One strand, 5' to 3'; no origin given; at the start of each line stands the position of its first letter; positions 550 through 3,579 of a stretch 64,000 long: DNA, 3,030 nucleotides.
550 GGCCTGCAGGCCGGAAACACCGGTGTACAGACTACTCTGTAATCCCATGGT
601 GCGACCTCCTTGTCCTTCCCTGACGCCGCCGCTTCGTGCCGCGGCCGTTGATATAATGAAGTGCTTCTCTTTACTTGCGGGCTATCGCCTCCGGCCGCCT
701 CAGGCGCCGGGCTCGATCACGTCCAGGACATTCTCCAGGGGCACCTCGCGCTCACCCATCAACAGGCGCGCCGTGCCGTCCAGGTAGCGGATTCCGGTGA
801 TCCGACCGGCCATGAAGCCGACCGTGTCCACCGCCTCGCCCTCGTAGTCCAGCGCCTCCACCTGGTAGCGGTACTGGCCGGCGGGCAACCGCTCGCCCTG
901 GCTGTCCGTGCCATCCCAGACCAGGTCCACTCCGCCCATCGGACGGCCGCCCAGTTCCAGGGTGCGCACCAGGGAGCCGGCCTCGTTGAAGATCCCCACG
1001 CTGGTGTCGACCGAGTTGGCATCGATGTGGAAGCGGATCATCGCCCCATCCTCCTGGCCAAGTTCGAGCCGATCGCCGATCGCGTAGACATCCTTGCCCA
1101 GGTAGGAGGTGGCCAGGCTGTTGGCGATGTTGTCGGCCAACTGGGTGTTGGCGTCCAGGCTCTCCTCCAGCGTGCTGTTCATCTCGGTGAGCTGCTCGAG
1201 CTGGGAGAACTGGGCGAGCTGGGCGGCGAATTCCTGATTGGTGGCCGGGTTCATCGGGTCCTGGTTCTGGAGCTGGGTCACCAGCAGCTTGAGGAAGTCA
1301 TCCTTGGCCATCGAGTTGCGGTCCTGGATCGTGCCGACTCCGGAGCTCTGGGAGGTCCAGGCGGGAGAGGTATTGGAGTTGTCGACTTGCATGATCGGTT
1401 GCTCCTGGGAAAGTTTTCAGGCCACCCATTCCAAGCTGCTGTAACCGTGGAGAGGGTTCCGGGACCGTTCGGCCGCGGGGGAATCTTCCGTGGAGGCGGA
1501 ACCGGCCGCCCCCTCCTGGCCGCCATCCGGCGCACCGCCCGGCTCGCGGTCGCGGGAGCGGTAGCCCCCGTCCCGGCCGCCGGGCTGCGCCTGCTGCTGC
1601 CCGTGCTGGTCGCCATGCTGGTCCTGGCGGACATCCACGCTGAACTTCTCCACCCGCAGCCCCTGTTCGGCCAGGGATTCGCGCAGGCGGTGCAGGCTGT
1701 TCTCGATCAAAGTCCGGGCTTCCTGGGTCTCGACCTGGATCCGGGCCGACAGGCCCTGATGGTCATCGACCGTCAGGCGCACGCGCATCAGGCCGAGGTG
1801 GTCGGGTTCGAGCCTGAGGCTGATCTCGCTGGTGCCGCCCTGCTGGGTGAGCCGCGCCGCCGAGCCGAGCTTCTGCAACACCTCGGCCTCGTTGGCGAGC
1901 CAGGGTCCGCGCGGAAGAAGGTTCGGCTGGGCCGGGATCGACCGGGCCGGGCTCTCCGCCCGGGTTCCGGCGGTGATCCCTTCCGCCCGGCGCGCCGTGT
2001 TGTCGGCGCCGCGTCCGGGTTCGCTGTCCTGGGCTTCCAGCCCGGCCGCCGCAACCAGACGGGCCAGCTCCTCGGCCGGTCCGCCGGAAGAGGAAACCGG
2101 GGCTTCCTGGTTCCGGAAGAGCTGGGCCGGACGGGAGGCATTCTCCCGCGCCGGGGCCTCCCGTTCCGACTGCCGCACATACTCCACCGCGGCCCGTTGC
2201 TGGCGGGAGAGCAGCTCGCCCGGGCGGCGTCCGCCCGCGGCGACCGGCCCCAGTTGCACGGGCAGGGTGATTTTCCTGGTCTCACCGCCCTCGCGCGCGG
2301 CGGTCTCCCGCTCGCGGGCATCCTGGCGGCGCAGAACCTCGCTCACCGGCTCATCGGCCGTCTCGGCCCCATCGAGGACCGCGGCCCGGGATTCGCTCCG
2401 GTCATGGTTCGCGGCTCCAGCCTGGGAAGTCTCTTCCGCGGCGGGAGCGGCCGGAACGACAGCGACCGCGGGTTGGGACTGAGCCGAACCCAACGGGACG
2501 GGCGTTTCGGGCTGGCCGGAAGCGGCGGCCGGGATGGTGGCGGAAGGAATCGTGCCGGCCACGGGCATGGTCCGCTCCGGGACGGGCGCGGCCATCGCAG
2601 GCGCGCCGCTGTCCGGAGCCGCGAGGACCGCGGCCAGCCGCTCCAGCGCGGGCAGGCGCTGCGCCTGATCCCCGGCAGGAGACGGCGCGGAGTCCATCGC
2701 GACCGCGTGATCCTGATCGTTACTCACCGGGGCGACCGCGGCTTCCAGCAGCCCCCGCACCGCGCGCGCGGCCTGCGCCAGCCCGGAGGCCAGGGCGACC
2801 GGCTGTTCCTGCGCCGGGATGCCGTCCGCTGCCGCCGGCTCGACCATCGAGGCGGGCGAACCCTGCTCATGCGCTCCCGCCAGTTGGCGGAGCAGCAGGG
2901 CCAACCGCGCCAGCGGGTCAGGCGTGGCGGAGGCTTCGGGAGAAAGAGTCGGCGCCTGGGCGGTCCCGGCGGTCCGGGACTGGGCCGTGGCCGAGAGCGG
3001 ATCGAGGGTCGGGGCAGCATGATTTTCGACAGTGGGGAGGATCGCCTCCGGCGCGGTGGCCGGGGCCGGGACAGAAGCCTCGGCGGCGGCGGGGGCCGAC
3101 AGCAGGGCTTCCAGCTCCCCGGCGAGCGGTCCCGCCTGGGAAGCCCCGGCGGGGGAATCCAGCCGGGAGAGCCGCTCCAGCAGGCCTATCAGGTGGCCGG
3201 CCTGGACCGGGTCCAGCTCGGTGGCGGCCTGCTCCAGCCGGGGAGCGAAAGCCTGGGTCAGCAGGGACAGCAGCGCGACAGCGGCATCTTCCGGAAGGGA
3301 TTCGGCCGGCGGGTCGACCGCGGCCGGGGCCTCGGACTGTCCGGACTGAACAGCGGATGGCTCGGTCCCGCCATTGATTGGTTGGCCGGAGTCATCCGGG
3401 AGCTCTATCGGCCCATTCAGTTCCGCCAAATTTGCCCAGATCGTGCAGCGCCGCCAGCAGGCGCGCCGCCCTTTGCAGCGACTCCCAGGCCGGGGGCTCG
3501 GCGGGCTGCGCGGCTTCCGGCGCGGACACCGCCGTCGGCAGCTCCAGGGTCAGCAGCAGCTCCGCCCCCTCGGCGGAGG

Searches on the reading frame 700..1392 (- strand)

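Call 66: search_protein_families(library=pfam, proteins=[window:700-1392:-], max_evalue=0.00001)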
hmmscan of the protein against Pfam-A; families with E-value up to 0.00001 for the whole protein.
window:700-1392:- (230 aa): 2 families
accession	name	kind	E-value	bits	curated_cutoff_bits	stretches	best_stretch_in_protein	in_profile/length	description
PF03963.19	FlgD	-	1.3e-22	80.2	27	1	6-76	4-74/75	Flagellar hook capping protein - N-terminal region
PF13860.13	FlgD_ig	-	4.7e-16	59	27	1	112-181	7-76/79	FlgD Ig-like domain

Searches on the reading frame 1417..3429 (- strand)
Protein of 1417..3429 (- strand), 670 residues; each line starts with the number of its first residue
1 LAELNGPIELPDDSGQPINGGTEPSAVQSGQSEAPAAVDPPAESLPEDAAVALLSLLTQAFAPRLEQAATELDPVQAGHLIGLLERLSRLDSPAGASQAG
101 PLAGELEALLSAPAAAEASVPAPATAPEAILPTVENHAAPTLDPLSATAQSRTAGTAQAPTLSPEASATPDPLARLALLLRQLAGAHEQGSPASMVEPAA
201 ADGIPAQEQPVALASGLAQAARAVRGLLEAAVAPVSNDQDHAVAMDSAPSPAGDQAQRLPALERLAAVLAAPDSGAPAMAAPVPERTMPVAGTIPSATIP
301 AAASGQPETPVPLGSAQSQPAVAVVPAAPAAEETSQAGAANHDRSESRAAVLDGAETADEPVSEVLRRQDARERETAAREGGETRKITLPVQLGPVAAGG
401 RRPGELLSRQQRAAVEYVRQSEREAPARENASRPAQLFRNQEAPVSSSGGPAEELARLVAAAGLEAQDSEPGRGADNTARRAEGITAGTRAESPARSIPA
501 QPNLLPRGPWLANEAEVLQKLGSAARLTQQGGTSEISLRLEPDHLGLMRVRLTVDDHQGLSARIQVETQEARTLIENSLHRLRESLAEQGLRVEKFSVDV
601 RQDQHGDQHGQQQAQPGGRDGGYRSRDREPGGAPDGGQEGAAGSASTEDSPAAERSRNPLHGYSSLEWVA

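Call 66: search_protein_families(library=pfam, proteins=[window:1417-3429:-], max_evalue=0.00001)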
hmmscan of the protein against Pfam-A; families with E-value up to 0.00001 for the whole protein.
window:1417-3429:- (670 aa): 1 family
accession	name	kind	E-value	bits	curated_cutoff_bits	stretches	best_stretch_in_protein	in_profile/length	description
PF02120.21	Flg_hook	-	1.8e-20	73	29.8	1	526-605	5-83/85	Flagellar hook-length control protein FliK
